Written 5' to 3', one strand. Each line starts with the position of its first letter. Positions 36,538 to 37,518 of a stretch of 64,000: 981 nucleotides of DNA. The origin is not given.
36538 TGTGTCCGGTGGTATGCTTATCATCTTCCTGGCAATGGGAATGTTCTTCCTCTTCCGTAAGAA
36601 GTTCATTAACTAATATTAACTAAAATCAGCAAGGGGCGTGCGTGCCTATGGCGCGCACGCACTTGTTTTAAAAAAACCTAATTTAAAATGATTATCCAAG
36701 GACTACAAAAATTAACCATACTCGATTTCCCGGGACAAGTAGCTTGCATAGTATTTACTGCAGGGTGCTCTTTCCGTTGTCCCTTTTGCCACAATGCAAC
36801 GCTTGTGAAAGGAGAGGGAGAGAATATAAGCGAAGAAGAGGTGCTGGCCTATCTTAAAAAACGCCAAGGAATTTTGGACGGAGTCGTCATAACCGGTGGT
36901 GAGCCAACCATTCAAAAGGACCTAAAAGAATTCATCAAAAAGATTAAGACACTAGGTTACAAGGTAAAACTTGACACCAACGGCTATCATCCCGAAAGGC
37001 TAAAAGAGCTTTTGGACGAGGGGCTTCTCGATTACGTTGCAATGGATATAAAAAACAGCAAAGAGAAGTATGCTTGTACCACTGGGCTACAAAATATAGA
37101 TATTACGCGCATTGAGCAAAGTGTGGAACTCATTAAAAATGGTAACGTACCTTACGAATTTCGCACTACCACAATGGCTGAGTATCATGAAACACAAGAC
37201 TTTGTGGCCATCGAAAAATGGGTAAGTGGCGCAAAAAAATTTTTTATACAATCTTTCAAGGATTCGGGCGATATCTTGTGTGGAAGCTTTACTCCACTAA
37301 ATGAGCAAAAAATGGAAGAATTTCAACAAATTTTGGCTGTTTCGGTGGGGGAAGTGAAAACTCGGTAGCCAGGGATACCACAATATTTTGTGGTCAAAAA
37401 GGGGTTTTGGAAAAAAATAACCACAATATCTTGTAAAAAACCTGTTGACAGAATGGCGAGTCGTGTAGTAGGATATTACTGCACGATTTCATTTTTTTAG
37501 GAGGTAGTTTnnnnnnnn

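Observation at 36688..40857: Self-contained redoxin-dependent class III RNR module: nrdG, then nrdD fused to a glutaredoxin-like domain, then a TrxB-like reductase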

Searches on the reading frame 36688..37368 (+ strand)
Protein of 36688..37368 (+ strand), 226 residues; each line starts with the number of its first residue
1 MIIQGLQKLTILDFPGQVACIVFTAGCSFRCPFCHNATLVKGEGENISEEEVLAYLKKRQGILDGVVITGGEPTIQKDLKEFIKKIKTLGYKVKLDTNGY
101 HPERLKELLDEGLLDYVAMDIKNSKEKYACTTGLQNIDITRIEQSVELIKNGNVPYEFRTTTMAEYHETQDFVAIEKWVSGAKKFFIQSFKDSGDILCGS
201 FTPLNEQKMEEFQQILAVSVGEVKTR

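Call 3: search_protein_families(library=pfam, proteins=[window:36688-37368:+], max_evalue=0.01)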
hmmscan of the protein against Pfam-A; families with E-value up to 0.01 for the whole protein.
window:36688-37368:+ (226 aa): 2 families
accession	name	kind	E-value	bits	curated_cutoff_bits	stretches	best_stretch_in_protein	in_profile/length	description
PF04055.27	Radical_SAM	-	6.4e-23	82.2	29.5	1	21-160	1-146/166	Radical SAM superfamily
PF13353.11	Fer4_12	-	4.4e-11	43.7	22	1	18-118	6-110/137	4Fe-4S single cluster domain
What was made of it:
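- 36688..37368 (+): nrdG: radical-SAM activase of class III RNR (226 aa, CxxxCxxC at residues 27-34). Pfam Radical_SAM and Fer4_12 match (call 3).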

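Call 4: search_protein_families(library=ncbifam, proteins=[window:36688-37368:+], max_evalue=0.01)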
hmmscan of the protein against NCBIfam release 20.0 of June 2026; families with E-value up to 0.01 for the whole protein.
window:36688-37368:+ (226 aa): 63 families (the best 25 are shown)
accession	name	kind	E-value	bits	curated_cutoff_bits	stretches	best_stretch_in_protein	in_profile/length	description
TIGR02495.1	NrdG2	equivalog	3.3e-66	222.3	131.15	1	3-190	2-192/193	anaerobic ribonucleoside-triphosphate reductase activating protein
TIGR02493.1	PFLA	equivalog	8.5e-20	71.1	231.75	1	4-159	3-162/235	pyruvate formate-lyase-activating protein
TIGR04041.1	activase_YjjW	hypoth_equivalog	1.2e-15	57.7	250.2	1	46-216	92-265/276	YjjW family glycine radical enzyme activase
TIGR02668.1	moaA_archaeal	equivalog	2e-15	56.5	325.25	1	21-138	14-134/303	GTP 3',8-cyclase MoaA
NF001199.0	PRK00164.2-1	equivalog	2.3e-14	53.3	231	1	21-143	16-143/308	GTP 3',8-cyclase MoaA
TIGR03963.1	rSAM_QueE_Clost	equivalog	3.3e-13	49.8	260.1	1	16-150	18-151/219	putative 7-carboxy-7-deazaguanine synthase QueE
TIGR04349.1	rSAM_QueE_gams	hypoth_equivalog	5.3e-13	49.1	300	1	16-170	18-164/210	7-carboxy-7-deazaguanine synthase QueE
NF008356.0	PRK11145.1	equivalog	1e-12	47.9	375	1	8-164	12-172/246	pyruvate formate lyase 1-activating protein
TIGR02491.1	NrdG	equivalog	2.1e-12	47.2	126.1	1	6-116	5-122/154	anaerobic ribonucleoside-triphosphate reductase activating protein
TIGR02666.1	moaA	equivalog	7.5e-12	44.8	284.05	1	23-114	16-116/336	GTP 3',8-cyclase MoaA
TIGR02494.1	PFLE_PFLC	subfamily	7.8e-12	45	174.35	2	64-141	125-203/293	glycyl-radical enzyme activating protein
TIGR04317.1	W_rSAM_matur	equivalog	1.8e-11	43.7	380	1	22-133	9-124/349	tungsten cofactor oxidoreductase radical SAM maturase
TIGR02109.1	PQQ_syn_pqqE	equivalog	2.8e-11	42.9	381.35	1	23-155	13-147/358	pyrroloquinoline quinone biosynthesis protein PqqE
TIGR03365.1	Bsubt_queE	equivalog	5.3e-11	42.5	206.1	1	16-102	21-112/238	7-carboxy-7-deazaguanine synthase QueE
TIGR02826.1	RNR_activ_nrdG3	equivalog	7e-11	42.2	151.7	1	10-97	8-96/148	anaerobic ribonucleoside-triphosphate reductase activating protein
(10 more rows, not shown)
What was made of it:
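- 36688..37368 (+): NCBIfam TIGR02495 NrdG2 scores 222 bits against a cutoff of 131 (call 4).
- On Class III RNR catalytic subunit (NrdD): The adjacent gene scores 222 bits on TIGR02495 against a cutoff of 131 (call 4).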
